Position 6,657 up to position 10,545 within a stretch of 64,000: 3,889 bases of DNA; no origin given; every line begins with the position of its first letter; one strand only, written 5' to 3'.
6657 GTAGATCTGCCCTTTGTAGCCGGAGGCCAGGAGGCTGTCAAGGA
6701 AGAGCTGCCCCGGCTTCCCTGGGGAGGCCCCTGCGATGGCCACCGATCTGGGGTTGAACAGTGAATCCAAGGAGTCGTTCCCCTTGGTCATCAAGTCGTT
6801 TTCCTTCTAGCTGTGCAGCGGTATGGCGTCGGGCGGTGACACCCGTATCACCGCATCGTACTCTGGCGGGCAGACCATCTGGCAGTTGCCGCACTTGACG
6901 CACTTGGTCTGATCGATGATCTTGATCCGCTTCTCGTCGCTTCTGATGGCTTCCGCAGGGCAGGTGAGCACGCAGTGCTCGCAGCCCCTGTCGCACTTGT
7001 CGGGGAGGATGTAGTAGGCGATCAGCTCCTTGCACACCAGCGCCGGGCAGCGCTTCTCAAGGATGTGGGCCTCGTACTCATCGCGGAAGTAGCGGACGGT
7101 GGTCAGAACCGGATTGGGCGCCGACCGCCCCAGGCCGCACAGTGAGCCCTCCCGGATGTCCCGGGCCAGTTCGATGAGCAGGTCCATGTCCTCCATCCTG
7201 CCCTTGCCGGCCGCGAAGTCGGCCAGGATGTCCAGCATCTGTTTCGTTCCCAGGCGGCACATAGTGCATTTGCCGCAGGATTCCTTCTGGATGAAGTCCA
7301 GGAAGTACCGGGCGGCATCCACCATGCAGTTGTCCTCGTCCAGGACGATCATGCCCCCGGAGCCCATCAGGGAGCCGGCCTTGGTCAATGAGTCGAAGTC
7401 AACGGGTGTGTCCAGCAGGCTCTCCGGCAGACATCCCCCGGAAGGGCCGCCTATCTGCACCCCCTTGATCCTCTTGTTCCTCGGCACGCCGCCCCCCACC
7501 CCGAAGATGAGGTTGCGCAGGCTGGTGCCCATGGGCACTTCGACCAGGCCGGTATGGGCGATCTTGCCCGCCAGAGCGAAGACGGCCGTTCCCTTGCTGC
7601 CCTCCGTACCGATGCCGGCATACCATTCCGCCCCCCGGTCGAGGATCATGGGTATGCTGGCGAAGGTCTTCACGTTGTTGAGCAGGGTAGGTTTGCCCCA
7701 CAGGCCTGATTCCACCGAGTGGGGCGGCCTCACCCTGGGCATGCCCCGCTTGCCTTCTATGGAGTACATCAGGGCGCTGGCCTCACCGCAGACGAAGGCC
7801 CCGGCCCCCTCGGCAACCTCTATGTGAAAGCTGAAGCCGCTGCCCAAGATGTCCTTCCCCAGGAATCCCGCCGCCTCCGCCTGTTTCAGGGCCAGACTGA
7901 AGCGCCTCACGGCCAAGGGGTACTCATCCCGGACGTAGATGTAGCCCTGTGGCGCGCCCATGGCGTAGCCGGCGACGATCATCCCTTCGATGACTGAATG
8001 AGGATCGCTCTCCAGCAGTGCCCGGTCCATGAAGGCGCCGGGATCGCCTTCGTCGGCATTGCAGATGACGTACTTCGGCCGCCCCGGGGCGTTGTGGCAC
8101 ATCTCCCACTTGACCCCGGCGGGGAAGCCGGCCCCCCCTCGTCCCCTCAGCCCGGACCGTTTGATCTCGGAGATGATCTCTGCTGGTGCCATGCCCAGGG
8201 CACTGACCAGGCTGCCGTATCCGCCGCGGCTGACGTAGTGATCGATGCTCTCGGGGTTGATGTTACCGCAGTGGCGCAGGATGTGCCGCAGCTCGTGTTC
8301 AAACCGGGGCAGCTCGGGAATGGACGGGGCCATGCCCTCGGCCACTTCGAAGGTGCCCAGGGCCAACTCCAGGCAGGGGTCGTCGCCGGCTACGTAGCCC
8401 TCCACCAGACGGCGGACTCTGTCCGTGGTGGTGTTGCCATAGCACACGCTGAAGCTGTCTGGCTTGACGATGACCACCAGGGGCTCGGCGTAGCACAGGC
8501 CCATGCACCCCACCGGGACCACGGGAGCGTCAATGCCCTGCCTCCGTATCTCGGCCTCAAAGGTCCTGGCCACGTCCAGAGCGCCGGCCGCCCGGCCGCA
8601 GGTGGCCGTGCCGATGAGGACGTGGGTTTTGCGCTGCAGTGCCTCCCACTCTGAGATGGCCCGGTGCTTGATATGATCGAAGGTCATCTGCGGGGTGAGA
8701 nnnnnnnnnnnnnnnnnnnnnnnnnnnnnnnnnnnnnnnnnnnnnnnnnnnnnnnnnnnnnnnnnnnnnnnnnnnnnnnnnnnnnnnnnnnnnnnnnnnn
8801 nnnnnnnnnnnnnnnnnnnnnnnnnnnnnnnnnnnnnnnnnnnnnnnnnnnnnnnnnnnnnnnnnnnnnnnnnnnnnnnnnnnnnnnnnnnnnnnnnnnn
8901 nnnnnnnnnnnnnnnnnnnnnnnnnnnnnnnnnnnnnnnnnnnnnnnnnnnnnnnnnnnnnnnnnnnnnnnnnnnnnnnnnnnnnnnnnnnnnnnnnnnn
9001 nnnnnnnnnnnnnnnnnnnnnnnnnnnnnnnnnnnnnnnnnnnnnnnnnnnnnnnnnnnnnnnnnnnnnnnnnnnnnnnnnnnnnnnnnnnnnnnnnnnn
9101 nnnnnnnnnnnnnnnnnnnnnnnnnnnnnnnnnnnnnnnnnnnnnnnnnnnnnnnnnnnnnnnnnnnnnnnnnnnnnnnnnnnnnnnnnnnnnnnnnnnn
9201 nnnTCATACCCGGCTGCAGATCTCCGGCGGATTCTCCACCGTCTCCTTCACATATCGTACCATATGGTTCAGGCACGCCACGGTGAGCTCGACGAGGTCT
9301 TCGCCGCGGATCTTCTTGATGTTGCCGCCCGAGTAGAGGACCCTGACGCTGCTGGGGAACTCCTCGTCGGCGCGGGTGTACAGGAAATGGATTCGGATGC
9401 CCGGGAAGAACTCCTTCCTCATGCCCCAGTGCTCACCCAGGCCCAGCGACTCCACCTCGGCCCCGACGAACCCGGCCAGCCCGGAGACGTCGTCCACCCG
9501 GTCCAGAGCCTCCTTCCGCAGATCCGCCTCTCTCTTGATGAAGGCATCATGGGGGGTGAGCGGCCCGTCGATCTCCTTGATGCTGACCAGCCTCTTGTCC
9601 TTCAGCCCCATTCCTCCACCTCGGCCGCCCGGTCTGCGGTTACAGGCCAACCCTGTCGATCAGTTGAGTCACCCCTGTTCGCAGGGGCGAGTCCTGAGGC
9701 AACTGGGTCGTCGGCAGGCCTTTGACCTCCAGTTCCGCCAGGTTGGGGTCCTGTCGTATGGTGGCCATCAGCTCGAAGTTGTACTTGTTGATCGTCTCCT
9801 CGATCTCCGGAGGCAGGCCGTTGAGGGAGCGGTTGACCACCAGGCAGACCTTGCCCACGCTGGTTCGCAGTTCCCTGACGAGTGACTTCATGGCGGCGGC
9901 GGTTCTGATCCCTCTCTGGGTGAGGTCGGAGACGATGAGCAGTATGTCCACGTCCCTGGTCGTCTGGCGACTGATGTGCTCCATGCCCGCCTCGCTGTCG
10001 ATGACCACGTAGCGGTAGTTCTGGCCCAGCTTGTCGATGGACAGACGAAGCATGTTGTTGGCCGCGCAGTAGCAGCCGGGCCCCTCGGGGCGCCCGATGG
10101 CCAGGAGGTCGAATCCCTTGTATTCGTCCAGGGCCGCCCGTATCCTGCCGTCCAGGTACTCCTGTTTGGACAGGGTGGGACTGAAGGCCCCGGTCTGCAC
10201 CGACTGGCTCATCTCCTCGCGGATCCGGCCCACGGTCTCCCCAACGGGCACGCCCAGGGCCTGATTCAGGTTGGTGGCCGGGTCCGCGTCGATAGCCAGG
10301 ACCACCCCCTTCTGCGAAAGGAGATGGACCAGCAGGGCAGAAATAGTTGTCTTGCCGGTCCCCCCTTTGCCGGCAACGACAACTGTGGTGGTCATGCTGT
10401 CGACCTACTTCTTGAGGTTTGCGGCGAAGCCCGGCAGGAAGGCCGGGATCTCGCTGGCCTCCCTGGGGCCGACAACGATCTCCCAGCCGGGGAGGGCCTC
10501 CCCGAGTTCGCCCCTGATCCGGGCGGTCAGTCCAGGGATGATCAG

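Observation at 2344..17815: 15.5-kb single-strand operon joining an archaeal-type CODH/ACS to NuoEF-like flavoprotein subunits and three ACD-alpha paralogs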

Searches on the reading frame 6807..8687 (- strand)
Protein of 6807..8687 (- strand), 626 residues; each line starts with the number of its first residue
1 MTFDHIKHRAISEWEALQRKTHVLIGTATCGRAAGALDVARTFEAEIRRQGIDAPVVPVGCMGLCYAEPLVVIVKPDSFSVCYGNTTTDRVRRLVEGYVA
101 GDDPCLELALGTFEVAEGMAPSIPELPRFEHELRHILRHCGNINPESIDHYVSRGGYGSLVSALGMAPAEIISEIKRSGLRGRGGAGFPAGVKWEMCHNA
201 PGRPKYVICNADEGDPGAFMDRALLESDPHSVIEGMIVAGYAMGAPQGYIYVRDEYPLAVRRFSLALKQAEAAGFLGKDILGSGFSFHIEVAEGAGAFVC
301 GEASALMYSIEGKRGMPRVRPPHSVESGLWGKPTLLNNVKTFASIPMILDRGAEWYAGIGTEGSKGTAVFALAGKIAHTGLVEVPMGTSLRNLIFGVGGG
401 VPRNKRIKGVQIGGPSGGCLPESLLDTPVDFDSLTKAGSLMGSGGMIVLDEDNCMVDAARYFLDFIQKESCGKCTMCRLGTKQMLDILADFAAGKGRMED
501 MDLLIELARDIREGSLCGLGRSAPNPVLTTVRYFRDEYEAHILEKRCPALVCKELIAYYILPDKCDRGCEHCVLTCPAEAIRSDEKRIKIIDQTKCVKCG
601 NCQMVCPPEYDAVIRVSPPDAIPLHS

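Call 3: search_protein_families(library=pfam, proteins=[window:6807-8687:-])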
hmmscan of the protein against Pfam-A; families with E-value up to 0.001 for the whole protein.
window:6807-8687:- (626 aa): 11 families
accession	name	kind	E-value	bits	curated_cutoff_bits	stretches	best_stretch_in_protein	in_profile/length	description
PF01512.22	Complex1_51K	-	1.1e-47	162.1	31.2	1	175-346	1-149/150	Nuo51 FMN-binding domain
PF10589.14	NADH_4Fe-4S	-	9.1e-33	112.4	23.5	1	457-541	1-85/85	NADH-ubiquinone oxidoreductase-F iron-sulfur binding region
PF12838.12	Fer4_7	-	3.3e-06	27.9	27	1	564-608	1-50/52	4Fe-4S dicluster domain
PF13237.11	Fer4_10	-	4.3e-06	27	25.5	1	559-607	3-53/53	4Fe-4S dicluster domain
PF12797.12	Fer4_2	-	1.2e-05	25.4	24.5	1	589-607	3-21/22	4Fe-4S binding domain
PF12837.12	Fer4_6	-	1.4e-05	25.2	25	1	591-610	4-21/24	4Fe-4S binding domain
PF14697.11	Fer4_21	-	9.7e-05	22.9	35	1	563-607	6-52/59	4Fe-4S dicluster domain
PF13187.11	Fer4_9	-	9.9e-05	22.7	27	1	565-607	2-48/52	4Fe-4S dicluster domain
PF00037.32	Fer4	-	0.00024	21.2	21.1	1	590-607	2-19/24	4Fe-4S binding domain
PF25160.1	LdpA_Fe-S-bd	-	0.00032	20.8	27.6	1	562-609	2-41/49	LdpA Fe-S cluster-binding domain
PF10531.15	SLBB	-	0.00049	20.3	27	0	370-418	2-53/55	SLBB domain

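Call 11: find_homologous_proteins(query=window:6807-8687:-, max_evalue=1e-30)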
Query window:6807-8687:- (626 aa): 8000 proteins with E <= 1e-30 among 8000 candidates; the best 120 are listed.
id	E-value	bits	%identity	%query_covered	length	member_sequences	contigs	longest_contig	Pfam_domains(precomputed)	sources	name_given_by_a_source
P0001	0.0e+0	1306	87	100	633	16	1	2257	PF10531.16,PF10589.15,PF12797.13,PF12837.13,PF12838.13,PF01512.23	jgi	jgi:NADH-quinone oxidoreductase subunit F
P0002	0.0e+0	1289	87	100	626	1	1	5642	PF14697.12,PF10531.16,PF10589.15,PF12837.13,PF12838.13,PF01512.23,PF13187.12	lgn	-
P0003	0.0e+0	1286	87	100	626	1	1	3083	PF14697.12,PF10531.16,PF10589.15,PF12837.13,PF12838.13,PF01512.23,PF13187.12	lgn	-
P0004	0.0e+0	1285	86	100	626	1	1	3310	PF14697.12,PF10531.16,PF10589.15,PF12837.13,PF12838.13,PF01512.23,PF13187.12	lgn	-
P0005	0.0e+0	1273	85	100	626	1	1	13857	PF10531.16,PF10589.15,PF12797.13,PF12837.13,PF12838.13,PF01512.23,PF13237.12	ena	-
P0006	0.0e+0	1256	95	90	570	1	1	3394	PF10531.16,PF10589.15,PF12797.13,PF12837.13,PF12838.13,PF01512.23,PF13237.12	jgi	jgi:NADH-quinone oxidoreductase subunit F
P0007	0.0e+0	1247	83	100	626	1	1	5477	PF14697.12,PF10531.16,PF10589.15,PF12797.13,PF12837.13,PF12838.13,PF01512.23,PF13237.12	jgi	-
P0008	0.0e+0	1168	79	100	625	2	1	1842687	PF14697.12,PF10589.15,PF12797.13,PF12837.13,PF12838.13,PF01512.23,PF13237.12,PF13187.12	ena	-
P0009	0.0e+0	1168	79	100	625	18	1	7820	PF14697.12,PF10589.15,PF12797.13,PF12837.13,PF00037.33,PF12838.13,PF01512.23,PF13237.12,PF13187.12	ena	-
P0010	0.0e+0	1159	78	99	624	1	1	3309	PF14697.12,PF10531.16,PF10589.15,PF12797.13,PF12837.13,PF12838.13,PF01512.23,PF13237.12,PF13187.12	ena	-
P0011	0.0e+0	1157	78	99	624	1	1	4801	PF14697.12,PF10531.16,PF10589.15,PF12797.13,PF12837.13,PF12838.13,PF01512.23,PF13237.12,PF13187.12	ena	-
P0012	0.0e+0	1156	77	100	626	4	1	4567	PF14697.12,PF10589.15,PF12797.13,PF12837.13,PF00037.33,PF12838.13,PF01512.23,PF25160.2,PF13237.12,PF13187.12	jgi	jgi:NADH-quinone oxidoreductase subunit F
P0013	0.0e+0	1155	78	99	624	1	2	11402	PF14697.12,PF10531.16,PF10589.15,PF12797.13,PF12837.13,PF12838.13,PF01512.23,PF13237.12,PF13187.12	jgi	jgi:NADH-quinone oxidoreductase subunit F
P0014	0.0e+0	1155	78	99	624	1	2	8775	PF14697.12,PF10531.16,PF10589.15,PF12797.13,PF12837.13,PF12838.13,PF01512.23,PF13237.12,PF13187.12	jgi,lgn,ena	-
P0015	0.0e+0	1154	78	99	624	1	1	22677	PF14697.12,PF10531.16,PF10589.15,PF12797.13,PF12837.13,PF12838.13,PF01512.23,PF13237.12,PF13187.12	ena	-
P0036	0.0e+0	1126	75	98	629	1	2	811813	PF14697.12,PF10531.16,PF10589.15,PF12797.13,PF12837.13,PF12838.13,PF01512.23,PF13237.12,PF13187.12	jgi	jgi:NADH-quinone oxidoreductase subunit F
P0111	0.0e+0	1026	68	100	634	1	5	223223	PF14697.12,PF10589.15,PF12797.13,PF00037.33,PF12838.13,PF01512.23,PF25160.2,PF13237.12,PF13187.12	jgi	-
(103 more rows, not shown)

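Call 12: find_related_loci(query=window:6807-8687:-, collection=genome_contigs, flank=10000)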
Query window:6807-8687:- (626 aa) in genome_contigs; peptide patterns used: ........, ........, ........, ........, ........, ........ (x = any residue, [..] = any of these).
600 stretches matched a pattern (row limit reached: there are more); 594 encode a relative of the query (tblastn E <= 1e-3); the best 80 are kept; 80 distinct loci.
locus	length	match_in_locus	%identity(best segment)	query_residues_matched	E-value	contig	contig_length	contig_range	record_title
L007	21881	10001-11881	75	1-626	0e+0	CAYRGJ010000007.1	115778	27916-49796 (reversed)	MAG TPA_asm: uncultured Dehalococcoidia bacterium isolate SRP192927_co6_610 genome assembly, contig: NODE_105_length_115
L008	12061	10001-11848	76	1-615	0e+0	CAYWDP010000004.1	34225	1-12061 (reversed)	MAG TPA_asm: uncultured Dehalococcoidia bacterium isolate SRP239594_co1_65 genome assembly, contig: NODE_295_length_3422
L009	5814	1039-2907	67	1-623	0e+0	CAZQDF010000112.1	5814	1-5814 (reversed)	MAG TPA_asm: uncultured Dehalococcoidales bacterium isolate binchicken_co89_80 genome assembly, contig: NODE_29639_lengt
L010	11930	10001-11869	69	1-623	0e+0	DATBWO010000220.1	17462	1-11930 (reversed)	MAG TPA_asm: Dehalococcoidia bacterium isolate SMAG_U7543 k141_927959, whole genome shotgun sequence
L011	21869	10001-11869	67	1-623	0e+0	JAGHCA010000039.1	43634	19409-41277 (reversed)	MAG: Dehalococcoidia bacterium isolate AUK270 PB_MBMC_224_c_000000000079, whole genome shotgun sequence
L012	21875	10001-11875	66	1-623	0e+0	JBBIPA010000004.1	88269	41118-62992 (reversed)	MAG: Chloroflexota bacterium isolate TCS170221_bin_292 NODE_144_length_88269_cov_5.584318, whole genome shotgun sequence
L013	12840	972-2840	70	1-623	0e+0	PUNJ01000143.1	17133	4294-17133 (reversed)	MAG: Chloroflexi bacterium isolate B1Sed10_194 B1-Sed10-C3688, whole genome shotgun sequence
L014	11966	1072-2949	65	1-623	0e+0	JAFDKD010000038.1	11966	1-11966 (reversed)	MAG: Deltaproteobacteria bacterium isolate Meg22_24_Bin_96 Meg22_24_Bin_96_scaffold_6193, whole genome shotgun sequence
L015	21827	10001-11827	52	3-607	0e+0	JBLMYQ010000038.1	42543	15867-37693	MAG: Deltaproteobacteria bacterium isolate MAG225 PRJNA951521_bin9_renamed_37, whole genome shotgun sequence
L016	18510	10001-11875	67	1-625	0e+0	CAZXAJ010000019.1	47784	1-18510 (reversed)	MAG TPA_asm: uncultured Dehalococcoidales bacterium isolate binchicken_co334_347 genome assembly, contig: NODE_1113_leng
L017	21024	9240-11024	53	22-615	0e+0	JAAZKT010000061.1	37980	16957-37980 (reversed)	MAG: Clostridiaceae bacterium isolate AS22ysBPME_67 70180_AS22, whole genome shotgun sequence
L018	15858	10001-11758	55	20-607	0e+0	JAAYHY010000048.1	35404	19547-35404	MAG: Bacillota bacterium isolate AS09scLD_416 107282_AS09, whole genome shotgun sequence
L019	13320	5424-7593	52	9-615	0e+0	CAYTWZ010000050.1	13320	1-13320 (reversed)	MAG TPA_asm: uncultured Oscillospiraceae bacterium isolate SRP222994_co1_147 genome assembly, contig: NODE_9829_length_1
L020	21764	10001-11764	53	13-606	0e+0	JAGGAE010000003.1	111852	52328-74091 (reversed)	MAG: Bacillota bacterium isolate CTSoil_082 scaffold_373, whole genome shotgun sequence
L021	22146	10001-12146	53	2-607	0e+0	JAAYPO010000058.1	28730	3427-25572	MAG: Clostridiaceae bacterium isolate AS22ysBPME_234 79242_AS22, whole genome shotgun sequence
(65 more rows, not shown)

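Call 26: search_solved_structures(query=window:6807-8687:-, max_evalue=1e-20)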
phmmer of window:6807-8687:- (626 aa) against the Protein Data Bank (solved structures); distinct sequences matched with E-value up to 1e-20: 63 (the best 60 are shown).
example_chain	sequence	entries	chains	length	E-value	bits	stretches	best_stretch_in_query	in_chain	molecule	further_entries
9bov_B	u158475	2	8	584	5.5e-219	732.1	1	23-606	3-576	NADH dehydrogenase (Quinone)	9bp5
9n5u_B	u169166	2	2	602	3.2e-216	723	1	23-607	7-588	NfnB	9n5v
7t2r_B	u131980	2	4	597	7.4e-211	705.2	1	20-607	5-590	NiFe hydrogenase subunit B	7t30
8oh5_B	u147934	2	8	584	7.2e-209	698.7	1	23-607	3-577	NAD-reducing hydrogenase subunit HoxF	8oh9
7q4v_B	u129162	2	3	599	7.7e-204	682.1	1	20-607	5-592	Iron hydrogenase HydB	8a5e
8a6t_B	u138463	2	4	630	4.6e-199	666.3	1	54-608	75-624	Electron bifurcating hydrogenase subunit HydB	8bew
9mqx_B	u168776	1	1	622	2e-190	637.7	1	27-609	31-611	NADH:ubiquinone oxidoreductase, NADH-binding (51 kD) subunit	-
7q4w_B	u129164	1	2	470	1.2e-189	635.2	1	148-607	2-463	Iron hydrogenase HydB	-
7p5h_B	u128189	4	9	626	1.1e-180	605.6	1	22-608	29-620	Fe-hydrogenase, subunit beta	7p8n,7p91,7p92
6vw7_B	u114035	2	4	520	1.6e-122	413.4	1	28-538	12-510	NAD-dependent formate dehydrogenase beta subunit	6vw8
2fug_1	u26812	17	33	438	3.8e-117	395.7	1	127-546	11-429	NADH-quinone oxidoreductase chain 1 | NADH-QUINONE OXIDOREDUCTASE SUBUNIT 1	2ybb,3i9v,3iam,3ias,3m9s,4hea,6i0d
9fii_B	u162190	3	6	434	8.8e-113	381.2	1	122-541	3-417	NADH-quinone oxidoreductase subunit F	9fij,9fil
6hl2_B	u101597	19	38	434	3.2e-112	379.4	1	122-541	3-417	NADH-quinone oxidoreductase subunit F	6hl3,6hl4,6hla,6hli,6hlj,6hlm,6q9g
7q5y_C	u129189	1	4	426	3.3e-112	379.3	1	122-541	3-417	NADH-quinone oxidoreductase subunit F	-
6q9c_B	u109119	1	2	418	6.4e-112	378.4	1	123-540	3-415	NADH-quinone oxidoreductase subunit F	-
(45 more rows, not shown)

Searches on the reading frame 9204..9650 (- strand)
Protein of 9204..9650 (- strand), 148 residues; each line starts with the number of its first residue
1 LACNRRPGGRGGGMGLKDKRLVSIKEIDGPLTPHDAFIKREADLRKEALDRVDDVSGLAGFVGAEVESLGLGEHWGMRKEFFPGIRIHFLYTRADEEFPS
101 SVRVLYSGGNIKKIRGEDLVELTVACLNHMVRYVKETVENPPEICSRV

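Call 3: search_protein_families(library=pfam, proteins=[window:9204-9650:-])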
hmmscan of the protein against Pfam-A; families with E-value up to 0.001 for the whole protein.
window:9204-9650:- (148 aa): 1 family
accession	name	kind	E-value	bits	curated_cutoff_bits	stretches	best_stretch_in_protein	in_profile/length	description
PF12654.12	DUF3786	-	1.7e-06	28.1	27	1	75-122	122-169/176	Domain of unknown function (DUF3786)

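Call 46: search_protein_families(library=ncbifam, proteins=[window:9204-9611:-], max_evalue=0.00001)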
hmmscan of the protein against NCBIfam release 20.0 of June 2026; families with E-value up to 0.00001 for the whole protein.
window:9204-9611:- (135 aa): 0 families

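Call 50: search_protein_families(library=pfam, proteins=[window:9204-9611:-], max_evalue=1)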
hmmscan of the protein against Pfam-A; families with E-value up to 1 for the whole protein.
window:9204-9611:- (135 aa): 2 families
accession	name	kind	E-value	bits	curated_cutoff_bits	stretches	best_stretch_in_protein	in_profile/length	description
PF12654.12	DUF3786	-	1.5e-06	28.3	27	1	62-109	122-169/176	Domain of unknown function (DUF3786)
PF25439.1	TPR_CFAP46_N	-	0.082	13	27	1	89-130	84-131/157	CFAP46, N-terminal TPR repeats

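Call 84: predict_structure(protein=window:9204-9611:-)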
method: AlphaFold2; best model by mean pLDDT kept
length: 135 residues; sequences in the alignment: 1
mean_pLDDT: 45.5   pTM: 0.37
mean pLDDT of the five models: 45.5, 44.6, 42.8, 36.5, 33.5
residues with pLDDT >= 90: 0; 70-90: 0; 50-70: 50; < 50: 85
segments of 3 or more residues with pLDDT < 50: 1-29, 34-51, 62-69, 78-90, 97-99, 124-135
pLDDT, mean of each block of 10 residues (from residue 1): 30 37 43 46 40 54 48 50 41 51 56 60 44 27
secondary structure, 60 per line:
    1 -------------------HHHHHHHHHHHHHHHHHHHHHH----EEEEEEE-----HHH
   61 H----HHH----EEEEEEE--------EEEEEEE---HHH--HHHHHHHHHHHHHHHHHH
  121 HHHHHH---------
elements in order: H20-41 E46-52 H58-61 E73-79 E88-94 H103-126

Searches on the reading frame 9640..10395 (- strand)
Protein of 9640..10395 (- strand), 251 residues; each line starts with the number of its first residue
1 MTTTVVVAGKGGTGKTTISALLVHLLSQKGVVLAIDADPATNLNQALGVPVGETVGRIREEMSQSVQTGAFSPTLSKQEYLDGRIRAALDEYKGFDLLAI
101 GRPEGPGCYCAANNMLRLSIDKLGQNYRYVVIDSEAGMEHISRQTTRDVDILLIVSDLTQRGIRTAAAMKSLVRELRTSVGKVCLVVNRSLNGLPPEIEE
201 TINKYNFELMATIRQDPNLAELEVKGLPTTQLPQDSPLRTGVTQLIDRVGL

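Call 3: search_protein_families(library=pfam, proteins=[window:9640-10395:-])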
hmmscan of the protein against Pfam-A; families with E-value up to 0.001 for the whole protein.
window:9640-10395:- (251 aa): 6 families
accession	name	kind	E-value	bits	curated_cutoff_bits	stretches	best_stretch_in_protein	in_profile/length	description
PF01656.29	CbiA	-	1.6e-13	51.2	25.4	1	5-228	2-124/125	CobQ/CobB/MinD/ParA nucleotide binding domain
PF13614.12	AAA_31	-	1.6e-11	44.9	27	1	4-178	4-169/177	AAA domain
PF02374.21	ArsA_ATPase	-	1.1e-08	35.1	24.3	1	3-62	2-62/305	Anion-transporting ATPase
PF06564.18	CBP_BcsQ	-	6.9e-07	29.5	21.3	1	5-157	5-148/234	Cellulose biosynthesis protein BcsQ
PF10609.15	ParA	-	3.4e-05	23.8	27.1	0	4-38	6-41/246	NUBPL iron-transfer P-loop NTPase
PF13604.12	AAA_30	-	0.00024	21.3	27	1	4-77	20-82/191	AAA domain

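Call 46: search_protein_families(library=ncbifam, proteins=[window:9640-10395:-], max_evalue=0.00001)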
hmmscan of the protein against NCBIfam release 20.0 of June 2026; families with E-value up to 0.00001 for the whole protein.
window:9640-10395:- (251 aa): 7 families
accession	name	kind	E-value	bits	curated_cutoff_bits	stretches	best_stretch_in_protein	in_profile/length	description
NF041546.1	ParA_partition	equivalog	5.3e-13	49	180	0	112-212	62-166/203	ParA family partition ATPase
TIGR01969.1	minD_arch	subfamily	9.3e-12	44.6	201.75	0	5-48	4-49/251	cell division ATPase MinD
TIGR03815.1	CpaE_hom_Actino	equivalog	9.4e-11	41.4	154.45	1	5-249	115-340/340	septum site-determining protein Ssd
TIGR01968.1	minD_bact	equivalog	9.5e-10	38.2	212.9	0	114-191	99-174/261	septum site-determining protein MinD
TIGR03371.1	cellulose_yhjQ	equivalog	5e-09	36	157.85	1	1-60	1-61/246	cellulose biosynthesis protein BcsQ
TIGR00345.1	GET3_arsA_TRC40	subfamily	1.4e-07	31.3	135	1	7-59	2-55/299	TRC40/GET3/ArsA family transport-energizing ATPase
TIGR04291.1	arsen_driv_ArsA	equivalog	3.1e-06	26.2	650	1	5-80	6-80/565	arsenical pump-driving ATPase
